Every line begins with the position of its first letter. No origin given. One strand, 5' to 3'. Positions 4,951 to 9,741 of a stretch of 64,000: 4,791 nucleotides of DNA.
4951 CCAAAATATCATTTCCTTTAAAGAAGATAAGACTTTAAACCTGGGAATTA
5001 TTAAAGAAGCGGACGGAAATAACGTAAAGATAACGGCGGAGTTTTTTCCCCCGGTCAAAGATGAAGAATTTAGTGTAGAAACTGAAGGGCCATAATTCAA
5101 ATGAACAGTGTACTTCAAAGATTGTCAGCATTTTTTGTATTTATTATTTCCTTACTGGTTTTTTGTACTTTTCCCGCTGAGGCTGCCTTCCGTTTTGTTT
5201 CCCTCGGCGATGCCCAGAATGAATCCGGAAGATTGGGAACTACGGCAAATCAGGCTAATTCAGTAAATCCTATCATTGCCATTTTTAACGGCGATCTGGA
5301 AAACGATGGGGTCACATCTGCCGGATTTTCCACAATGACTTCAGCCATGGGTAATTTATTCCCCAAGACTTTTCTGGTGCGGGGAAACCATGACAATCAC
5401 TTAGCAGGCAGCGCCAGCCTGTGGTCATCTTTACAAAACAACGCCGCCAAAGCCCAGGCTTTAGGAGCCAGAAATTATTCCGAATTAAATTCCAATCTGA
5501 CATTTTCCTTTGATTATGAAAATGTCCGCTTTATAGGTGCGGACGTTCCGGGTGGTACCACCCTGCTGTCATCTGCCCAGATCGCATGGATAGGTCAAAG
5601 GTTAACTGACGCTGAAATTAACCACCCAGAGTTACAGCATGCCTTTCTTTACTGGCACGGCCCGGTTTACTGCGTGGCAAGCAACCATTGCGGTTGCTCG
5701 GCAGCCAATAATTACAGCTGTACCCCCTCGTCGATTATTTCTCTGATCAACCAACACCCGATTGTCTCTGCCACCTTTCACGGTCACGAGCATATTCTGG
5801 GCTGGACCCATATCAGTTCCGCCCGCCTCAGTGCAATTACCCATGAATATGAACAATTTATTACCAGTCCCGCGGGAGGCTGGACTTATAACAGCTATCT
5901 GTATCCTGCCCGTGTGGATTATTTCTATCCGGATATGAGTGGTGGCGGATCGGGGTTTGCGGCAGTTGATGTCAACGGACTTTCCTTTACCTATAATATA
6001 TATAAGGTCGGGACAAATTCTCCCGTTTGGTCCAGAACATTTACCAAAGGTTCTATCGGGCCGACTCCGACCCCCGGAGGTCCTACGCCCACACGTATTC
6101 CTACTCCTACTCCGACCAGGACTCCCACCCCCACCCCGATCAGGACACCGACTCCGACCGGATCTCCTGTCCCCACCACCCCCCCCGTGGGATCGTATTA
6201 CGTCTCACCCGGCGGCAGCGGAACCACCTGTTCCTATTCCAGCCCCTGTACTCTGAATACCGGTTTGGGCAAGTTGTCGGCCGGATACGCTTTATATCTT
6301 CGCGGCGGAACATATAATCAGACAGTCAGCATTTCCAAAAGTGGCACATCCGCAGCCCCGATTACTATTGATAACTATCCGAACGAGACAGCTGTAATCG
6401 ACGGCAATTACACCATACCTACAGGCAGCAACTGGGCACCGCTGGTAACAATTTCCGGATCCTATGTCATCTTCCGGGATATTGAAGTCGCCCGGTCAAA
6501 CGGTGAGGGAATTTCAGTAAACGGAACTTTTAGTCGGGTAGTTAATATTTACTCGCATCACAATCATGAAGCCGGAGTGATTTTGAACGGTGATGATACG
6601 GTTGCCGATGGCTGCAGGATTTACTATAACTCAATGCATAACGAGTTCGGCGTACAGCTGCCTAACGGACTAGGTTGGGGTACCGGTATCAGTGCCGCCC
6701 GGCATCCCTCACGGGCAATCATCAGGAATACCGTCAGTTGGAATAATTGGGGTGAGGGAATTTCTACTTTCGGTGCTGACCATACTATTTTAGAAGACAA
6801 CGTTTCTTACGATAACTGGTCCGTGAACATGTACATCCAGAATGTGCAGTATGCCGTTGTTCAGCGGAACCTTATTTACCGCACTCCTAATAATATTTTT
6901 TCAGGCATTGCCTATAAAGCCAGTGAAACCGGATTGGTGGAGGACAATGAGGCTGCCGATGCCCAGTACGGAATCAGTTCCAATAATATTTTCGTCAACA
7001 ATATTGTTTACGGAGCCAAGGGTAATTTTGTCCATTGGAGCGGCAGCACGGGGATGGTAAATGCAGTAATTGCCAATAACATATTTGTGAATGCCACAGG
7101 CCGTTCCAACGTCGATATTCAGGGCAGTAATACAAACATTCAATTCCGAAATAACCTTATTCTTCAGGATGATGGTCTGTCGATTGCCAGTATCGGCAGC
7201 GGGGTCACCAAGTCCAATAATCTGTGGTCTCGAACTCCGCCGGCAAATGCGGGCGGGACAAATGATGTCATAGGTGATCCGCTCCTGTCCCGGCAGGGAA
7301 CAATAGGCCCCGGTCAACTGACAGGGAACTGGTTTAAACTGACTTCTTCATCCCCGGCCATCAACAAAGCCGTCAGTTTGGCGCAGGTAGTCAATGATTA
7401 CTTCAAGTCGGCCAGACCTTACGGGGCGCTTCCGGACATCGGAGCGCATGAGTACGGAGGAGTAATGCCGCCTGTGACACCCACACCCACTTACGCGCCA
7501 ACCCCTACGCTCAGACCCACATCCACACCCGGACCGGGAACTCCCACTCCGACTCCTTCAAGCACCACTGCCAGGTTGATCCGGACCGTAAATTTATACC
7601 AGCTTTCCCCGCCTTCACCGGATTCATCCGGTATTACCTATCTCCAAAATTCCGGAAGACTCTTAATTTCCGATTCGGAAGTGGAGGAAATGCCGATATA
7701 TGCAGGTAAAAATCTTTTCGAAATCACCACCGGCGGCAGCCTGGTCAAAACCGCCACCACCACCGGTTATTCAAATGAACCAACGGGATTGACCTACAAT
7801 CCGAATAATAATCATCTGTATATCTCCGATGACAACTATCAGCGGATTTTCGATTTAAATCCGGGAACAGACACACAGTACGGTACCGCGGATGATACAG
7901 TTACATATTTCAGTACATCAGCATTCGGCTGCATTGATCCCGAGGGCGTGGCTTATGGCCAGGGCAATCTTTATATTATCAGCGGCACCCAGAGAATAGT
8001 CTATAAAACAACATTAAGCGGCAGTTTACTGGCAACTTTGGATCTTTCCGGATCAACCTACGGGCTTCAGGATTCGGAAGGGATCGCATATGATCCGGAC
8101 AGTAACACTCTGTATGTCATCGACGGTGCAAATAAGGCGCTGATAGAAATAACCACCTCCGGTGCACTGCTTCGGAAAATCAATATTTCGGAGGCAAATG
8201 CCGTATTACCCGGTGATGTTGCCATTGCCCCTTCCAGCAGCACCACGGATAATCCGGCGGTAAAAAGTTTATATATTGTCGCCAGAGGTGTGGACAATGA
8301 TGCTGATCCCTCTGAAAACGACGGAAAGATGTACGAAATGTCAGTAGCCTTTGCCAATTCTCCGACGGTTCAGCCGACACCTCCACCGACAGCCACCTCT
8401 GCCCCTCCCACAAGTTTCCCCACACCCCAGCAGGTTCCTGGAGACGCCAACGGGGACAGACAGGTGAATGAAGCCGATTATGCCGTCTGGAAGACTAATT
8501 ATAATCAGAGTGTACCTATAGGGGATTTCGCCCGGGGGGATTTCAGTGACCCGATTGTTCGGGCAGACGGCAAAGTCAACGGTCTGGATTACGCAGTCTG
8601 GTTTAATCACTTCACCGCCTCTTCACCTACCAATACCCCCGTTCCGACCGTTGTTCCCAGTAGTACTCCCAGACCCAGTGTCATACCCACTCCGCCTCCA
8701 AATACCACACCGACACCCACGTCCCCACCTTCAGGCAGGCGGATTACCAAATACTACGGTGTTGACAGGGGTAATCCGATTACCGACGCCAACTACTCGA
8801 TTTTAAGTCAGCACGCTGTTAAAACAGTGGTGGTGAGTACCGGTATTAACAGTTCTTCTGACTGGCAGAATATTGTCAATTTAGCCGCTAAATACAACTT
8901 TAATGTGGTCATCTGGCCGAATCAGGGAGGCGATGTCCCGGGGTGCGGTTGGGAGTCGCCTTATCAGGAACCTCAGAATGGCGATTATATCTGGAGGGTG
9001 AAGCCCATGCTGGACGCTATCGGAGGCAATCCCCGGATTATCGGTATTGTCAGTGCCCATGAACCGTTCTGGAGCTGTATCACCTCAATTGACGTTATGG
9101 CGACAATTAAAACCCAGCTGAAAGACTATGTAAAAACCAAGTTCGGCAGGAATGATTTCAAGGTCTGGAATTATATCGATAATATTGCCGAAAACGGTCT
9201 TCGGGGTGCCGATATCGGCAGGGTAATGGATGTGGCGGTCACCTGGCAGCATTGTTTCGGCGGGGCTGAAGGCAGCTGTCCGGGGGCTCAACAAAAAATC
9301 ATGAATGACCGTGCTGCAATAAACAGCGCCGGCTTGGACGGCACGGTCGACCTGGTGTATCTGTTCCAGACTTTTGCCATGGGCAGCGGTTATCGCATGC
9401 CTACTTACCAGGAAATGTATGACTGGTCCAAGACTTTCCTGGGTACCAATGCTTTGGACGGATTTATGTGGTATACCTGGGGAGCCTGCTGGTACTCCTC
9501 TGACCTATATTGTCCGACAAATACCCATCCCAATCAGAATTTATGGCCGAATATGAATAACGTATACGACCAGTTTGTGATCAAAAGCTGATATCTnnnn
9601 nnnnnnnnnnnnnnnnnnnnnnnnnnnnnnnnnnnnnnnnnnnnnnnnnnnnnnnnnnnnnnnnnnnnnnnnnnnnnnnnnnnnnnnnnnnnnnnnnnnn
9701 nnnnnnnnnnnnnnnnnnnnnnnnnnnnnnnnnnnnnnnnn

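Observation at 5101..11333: Adjacent dockerin-like and cohesin-like genes: candidate mini surface-assembly (cellulosome-type) pair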

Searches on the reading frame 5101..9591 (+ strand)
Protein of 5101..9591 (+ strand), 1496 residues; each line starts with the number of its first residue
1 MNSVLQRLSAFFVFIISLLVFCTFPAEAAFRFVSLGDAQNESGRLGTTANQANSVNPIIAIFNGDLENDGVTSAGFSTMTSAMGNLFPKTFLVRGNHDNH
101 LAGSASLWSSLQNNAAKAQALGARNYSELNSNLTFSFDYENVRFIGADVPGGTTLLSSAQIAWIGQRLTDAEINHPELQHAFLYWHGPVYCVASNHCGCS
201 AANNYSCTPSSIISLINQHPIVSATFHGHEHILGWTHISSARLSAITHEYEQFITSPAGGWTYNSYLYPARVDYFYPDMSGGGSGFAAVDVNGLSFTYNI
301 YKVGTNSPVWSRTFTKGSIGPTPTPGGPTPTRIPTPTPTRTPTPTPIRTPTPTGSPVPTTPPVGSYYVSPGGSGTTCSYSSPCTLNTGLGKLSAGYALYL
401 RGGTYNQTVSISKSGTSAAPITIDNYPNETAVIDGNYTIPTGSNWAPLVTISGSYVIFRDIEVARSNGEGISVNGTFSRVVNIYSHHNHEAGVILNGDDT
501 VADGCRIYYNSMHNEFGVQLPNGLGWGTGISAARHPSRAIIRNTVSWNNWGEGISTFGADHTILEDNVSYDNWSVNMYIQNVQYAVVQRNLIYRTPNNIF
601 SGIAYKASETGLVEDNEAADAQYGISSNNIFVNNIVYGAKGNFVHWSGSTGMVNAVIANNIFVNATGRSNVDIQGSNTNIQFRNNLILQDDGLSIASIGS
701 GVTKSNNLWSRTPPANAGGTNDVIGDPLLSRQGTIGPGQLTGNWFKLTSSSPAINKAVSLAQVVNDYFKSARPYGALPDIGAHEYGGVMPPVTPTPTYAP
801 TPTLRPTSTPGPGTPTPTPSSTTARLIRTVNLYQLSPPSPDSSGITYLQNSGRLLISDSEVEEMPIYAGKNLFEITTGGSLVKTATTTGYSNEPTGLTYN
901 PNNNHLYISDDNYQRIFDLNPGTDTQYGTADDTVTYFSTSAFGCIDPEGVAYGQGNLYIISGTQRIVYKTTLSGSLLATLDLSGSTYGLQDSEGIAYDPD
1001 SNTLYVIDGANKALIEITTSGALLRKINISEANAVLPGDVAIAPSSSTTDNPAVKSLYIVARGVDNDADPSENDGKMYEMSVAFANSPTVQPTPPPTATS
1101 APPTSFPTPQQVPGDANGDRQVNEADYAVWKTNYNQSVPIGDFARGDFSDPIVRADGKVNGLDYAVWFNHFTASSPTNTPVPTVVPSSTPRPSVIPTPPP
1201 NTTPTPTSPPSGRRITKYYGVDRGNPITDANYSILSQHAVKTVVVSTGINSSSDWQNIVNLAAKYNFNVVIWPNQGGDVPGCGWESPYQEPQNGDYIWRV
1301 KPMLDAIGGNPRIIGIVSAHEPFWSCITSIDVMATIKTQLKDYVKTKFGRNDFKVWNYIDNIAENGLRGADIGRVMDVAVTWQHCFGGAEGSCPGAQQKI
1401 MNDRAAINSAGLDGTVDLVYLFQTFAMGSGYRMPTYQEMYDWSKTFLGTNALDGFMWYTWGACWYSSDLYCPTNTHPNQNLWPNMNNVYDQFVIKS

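Call 3: search_protein_families(library=pfam, proteins=[window:5101-9591:+], max_evalue=1)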
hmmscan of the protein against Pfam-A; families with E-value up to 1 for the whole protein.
window:5101-9591:+ (1496 aa): 8 families
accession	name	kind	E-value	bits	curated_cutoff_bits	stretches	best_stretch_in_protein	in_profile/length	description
PF06977.17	SdiA-regulated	-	2e-08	34.2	21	2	992-1031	25-64/249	SdiA-regulated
PF13229.12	Beta_helix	-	7.9e-08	32.5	25.9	2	539-687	12-158/158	Right handed beta helix region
PF00149.33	Metallophos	-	4.2e-07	31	21.5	1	31-232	2-190/191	Calcineurin-like phosphoesterase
PF01436.27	NHL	-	7.5e-07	29.3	20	1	892-912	2-21/28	NHL repeat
PF13449.12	Phytase-like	-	2.4e-05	24.8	27.6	1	896-1007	8-141/284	Esterase-like activity of phytase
PF05048.19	NosD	-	0.0038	17.1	23.6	1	460-682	14-186/212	Periplasmic copper-binding protein (NosD)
PF00404.24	Dockerin_1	-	0.0098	16.5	22.9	1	1113-1166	1-51/57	Dockerin type I domain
PF08450.18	SGL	-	0.013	15.5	26.3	0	850-941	95-183/246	SMP-30/Gluconolactonase/LRE-like region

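Call 4: search_protein_families(library=ncbifam, proteins=[window:5101-9591:+], max_evalue=1)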
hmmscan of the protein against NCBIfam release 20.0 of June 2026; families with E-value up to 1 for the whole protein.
window:5101-9591:+ (1496 aa): 1 family
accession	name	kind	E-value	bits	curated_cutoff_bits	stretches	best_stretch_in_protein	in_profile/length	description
NF041518.1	choice_anch_Q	domain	1.4e-05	25.3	25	1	745-785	17-57/58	choice-of-anchor Q domain-containing protein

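Call 80: search_protein_families(library=pfam, alignment_id=A7, max_evalue=0.001)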
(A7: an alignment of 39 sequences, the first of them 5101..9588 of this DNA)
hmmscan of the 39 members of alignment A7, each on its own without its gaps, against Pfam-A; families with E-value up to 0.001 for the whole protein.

A. member 1, window:5101-9588:+ (1496 aa): 5 families
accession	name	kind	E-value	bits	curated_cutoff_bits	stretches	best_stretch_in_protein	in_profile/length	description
PF06977.17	SdiA-regulated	-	2e-08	34.2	21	1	992-1031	25-64/249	SdiA-regulated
PF13229.12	Beta_helix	-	7.9e-08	32.5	25.9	1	539-687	12-158/158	Right handed beta helix region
PF00149.33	Metallophos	-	4.2e-07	31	21.5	1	31-232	2-190/191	Calcineurin-like phosphoesterase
PF01436.27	NHL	-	7.5e-07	29.3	20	0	892-912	2-21/28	NHL repeat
PF13449.12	Phytase-like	-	2.4e-05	24.8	27.6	1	896-1007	8-141/284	Esterase-like activity of phytase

B. families by the number of members that match (of 39 scanned): 37 families (the first 25 are shown)
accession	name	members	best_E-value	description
PF00404.24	Dockerin_1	28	1.9e-13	Dockerin type I domain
PF13229.12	Beta_helix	8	4.3e-14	Right handed beta helix region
PF07602.17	DUF1565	4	2.2e-09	Protein of unknown function (DUF1565)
PF16586.11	DUF5060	4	2.6e-08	Domain of unknown function (DUF5060)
PF13570.13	Beta-prop_ACSF4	3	4e-29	Beta-alanine-activating enzyme, beta-propeller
PF13360.13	PQQ_2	3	6.7e-22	Outer membrane protein assembly factor BamB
PF22842.2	Pel9A-like_beta_helix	3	1.9e-16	Pel9A-like, right handed beta helix region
PF13449.12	Phytase-like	3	1.9e-10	Esterase-like activity of phytase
PF05048.19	NosD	3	2.3e-06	Periplasmic copper-binding protein (NosD)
PF01436.27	NHL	2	8.7e-44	NHL repeat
PF05593.20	RHS_repeat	2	8.3e-19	RHS Repeat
PF01011.28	PQQ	2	1.8e-11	Glucose/ethanol/alcohol dehydrogenase, beta-propeller domain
PF00149.33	Metallophos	2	3.2e-10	Calcineurin-like phosphoesterase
PF06977.17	SdiA-regulated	2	2e-08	SdiA-regulated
PF16116.10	DUF4832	1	1.6e-56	Domain of unknown function (DUF4832)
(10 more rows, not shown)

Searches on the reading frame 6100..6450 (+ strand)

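Call 5: search_protein_families(library=pfam, proteins=[window:6100-6450:+], max_evalue=10)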
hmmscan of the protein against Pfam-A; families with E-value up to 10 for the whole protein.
window:6100-6450:+ (117 aa): 1 family
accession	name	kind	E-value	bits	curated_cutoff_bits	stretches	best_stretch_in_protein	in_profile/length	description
PF14592.12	Chondroitinas_B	-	0.084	12.3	24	1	51-105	6-61/426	Chondroitinase B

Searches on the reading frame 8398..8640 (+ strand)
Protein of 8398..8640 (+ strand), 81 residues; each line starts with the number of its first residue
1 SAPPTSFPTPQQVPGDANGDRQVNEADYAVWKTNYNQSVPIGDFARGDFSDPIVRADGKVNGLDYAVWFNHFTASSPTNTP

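Call 5: search_protein_families(library=pfam, proteins=[window:8398-8640:+], max_evalue=10)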
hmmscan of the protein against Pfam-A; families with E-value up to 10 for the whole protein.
window:8398-8640:+ (81 aa): 1 family
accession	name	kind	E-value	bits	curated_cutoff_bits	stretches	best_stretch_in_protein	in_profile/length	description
PF00404.24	Dockerin_1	-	4.1e-07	30.5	22.9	2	14-67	1-51/57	Dockerin type I domain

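Call 7: search_solved_structures(query=window:8398-8640:+, max_evalue=10, show_alignments=3)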
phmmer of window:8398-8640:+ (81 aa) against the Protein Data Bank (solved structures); distinct sequences matched with E-value up to 10: 14.
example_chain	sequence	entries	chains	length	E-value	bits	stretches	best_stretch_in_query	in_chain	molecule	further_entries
2yik_A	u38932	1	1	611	0.0014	22.3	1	2-77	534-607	ENDOGLUCANASE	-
5nrm_B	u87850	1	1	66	0.0031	21.1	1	7-32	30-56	DocCel5: Type I dockerin repeat domain from A. cellulolyticus family 5 endoglucanase WP_01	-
5nrk_B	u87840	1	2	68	0.0035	21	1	6-32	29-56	DocCel5: Type I dockerin repeat domain from A. cellulolyticus family 5 endoglucanase WP_01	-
4dh2_B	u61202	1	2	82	0.088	16.5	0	12-34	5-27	Dockerin type 1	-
7c8z_B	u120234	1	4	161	0.094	16.4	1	9-56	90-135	Salicylate 5-hydroxylase, small oxygenase component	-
8wg6_A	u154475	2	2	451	0.18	15.5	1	8-69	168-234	FimA fimbrial subunit-like protein, putative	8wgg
9uvm_A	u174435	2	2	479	0.22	15.2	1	8-69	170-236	FimA fimbrial subunit-like protein, putative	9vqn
6lr1_A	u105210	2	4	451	0.42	14.3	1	22-81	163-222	Hexachlorobenzene oxidative dehalogenase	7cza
2ccl_B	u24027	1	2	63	0.49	14.1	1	14-65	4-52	ENDO-1,4-BETA-XYLANASE Y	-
1ohz_B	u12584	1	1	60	0.71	13.6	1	15-65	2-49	ENDO-1,4-BETA-XYLANASE Y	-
8x3a_A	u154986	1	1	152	0.85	13.3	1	15-68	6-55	Serine protease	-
8x39_A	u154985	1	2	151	0.9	13.3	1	15-68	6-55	Serine protease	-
2y3n_B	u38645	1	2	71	1.4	12.7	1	13-71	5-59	CELLULOSOMAL FAMILY-48 PROCESSIVE GLYCOSIDE HYDROLASE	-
3vsf_A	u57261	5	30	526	2.7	11.7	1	3-25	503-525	Ricin B lectin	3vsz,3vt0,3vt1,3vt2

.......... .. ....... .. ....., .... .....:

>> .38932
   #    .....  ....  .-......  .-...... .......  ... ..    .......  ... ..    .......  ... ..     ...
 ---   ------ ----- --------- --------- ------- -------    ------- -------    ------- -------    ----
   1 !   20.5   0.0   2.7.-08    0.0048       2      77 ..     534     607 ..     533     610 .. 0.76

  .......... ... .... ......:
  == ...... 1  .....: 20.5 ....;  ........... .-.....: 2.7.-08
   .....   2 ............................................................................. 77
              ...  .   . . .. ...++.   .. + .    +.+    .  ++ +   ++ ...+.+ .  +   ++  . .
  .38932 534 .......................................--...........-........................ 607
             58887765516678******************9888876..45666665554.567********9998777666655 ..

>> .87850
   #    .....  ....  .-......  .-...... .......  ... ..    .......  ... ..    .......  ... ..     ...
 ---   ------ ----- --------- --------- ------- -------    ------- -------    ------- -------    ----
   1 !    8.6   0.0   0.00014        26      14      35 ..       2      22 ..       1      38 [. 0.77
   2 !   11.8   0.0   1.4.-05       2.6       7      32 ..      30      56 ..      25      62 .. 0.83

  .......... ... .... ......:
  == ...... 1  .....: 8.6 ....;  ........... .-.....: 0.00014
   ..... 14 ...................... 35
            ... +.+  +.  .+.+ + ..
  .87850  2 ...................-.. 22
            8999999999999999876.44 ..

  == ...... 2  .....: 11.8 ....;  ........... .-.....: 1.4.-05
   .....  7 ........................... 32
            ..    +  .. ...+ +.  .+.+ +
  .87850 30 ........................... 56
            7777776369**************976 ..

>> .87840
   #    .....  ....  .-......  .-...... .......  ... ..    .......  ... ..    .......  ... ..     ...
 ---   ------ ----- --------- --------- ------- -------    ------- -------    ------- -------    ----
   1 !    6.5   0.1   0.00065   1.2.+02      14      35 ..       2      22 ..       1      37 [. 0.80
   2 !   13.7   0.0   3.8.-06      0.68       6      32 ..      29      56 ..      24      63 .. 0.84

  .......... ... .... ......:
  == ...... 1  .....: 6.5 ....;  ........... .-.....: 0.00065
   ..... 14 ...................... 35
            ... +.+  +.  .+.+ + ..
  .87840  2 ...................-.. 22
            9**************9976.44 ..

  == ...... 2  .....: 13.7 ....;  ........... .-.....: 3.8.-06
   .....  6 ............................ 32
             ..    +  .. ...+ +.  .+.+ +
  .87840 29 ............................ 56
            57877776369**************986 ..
